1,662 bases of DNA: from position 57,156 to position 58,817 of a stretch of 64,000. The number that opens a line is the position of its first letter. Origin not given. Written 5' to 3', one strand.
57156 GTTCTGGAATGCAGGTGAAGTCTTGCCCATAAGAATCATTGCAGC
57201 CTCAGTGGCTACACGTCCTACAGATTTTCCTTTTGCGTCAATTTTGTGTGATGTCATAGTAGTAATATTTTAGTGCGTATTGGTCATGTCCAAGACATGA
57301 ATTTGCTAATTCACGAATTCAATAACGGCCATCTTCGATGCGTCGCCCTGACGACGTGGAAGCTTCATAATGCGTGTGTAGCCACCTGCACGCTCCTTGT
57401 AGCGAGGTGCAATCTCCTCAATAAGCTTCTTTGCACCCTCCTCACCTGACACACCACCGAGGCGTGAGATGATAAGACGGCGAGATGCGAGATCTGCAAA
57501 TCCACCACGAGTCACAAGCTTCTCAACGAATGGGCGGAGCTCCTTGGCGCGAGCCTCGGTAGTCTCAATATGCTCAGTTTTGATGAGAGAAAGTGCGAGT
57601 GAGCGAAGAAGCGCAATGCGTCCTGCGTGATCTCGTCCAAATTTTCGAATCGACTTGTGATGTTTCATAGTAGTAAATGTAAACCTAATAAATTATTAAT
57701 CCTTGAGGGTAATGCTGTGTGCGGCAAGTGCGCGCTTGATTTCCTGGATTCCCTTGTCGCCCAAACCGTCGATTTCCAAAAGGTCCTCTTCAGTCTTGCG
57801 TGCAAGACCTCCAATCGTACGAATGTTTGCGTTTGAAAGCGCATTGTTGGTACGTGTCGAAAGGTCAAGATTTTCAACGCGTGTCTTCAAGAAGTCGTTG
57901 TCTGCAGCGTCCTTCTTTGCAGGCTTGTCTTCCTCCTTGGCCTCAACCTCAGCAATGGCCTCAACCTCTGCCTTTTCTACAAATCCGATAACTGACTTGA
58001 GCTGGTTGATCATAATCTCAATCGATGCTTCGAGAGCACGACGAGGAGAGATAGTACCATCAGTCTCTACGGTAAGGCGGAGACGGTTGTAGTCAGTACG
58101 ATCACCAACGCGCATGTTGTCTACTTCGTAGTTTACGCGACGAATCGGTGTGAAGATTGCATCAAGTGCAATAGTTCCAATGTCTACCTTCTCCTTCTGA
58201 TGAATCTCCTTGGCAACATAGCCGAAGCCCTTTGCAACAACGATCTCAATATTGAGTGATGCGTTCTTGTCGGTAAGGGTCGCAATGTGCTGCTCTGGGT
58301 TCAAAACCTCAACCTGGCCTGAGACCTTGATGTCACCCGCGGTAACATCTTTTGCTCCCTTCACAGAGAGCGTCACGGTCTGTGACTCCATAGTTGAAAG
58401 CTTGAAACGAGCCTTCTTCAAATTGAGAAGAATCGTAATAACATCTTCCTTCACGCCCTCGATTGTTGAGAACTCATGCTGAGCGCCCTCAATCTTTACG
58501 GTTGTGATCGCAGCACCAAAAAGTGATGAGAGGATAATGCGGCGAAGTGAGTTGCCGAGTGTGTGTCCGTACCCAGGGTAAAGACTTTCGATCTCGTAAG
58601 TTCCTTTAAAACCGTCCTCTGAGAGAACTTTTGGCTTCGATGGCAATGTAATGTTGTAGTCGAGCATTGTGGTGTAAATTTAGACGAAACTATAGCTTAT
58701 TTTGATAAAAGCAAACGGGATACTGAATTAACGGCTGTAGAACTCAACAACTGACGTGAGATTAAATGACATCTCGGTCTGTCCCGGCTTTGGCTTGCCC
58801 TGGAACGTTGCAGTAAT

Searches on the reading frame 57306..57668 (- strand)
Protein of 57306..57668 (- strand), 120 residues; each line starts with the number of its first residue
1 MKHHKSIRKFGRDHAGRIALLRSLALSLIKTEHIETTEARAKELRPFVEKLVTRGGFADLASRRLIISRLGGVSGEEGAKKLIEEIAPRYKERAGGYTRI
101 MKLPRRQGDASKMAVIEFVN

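Call 84: search_protein_families(library=pfam, proteins=[window:57306-57668:-], max_evalue=0.00001)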
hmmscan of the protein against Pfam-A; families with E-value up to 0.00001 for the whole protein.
window:57306-57668:- (120 aa): 1 family
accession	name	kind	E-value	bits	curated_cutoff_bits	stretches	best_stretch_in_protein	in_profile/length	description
PF01196.24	Ribosomal_L17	-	1.1e-32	113.2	27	1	20-119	1-97/97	Ribosomal protein L17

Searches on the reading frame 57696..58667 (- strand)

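Call 84: search_protein_families(library=pfam, proteins=[window:57696-58667:-], max_evalue=0.00001)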
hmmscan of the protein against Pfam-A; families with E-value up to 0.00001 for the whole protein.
window:57696-58667:- (323 aa): 3 families
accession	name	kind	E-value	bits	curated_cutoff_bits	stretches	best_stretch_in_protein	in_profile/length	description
PF01000.31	RNA_pol_A_bac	-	1.7e-31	109.4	33.9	1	57-173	1-119/119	RNA polymerase Rpb3/RpoA insert domain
PF01193.29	RNA_pol_L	-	7.3e-21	74.1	24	1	30-223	4-74/74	RNA polymerase Rpb3/Rpb11 dimerisation domain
PF03118.21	RNA_pol_A_CTD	-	6.3e-18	64.7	23.8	1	253-315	4-66/67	Bacterial RNA polymerase, alpha chain C terminal domain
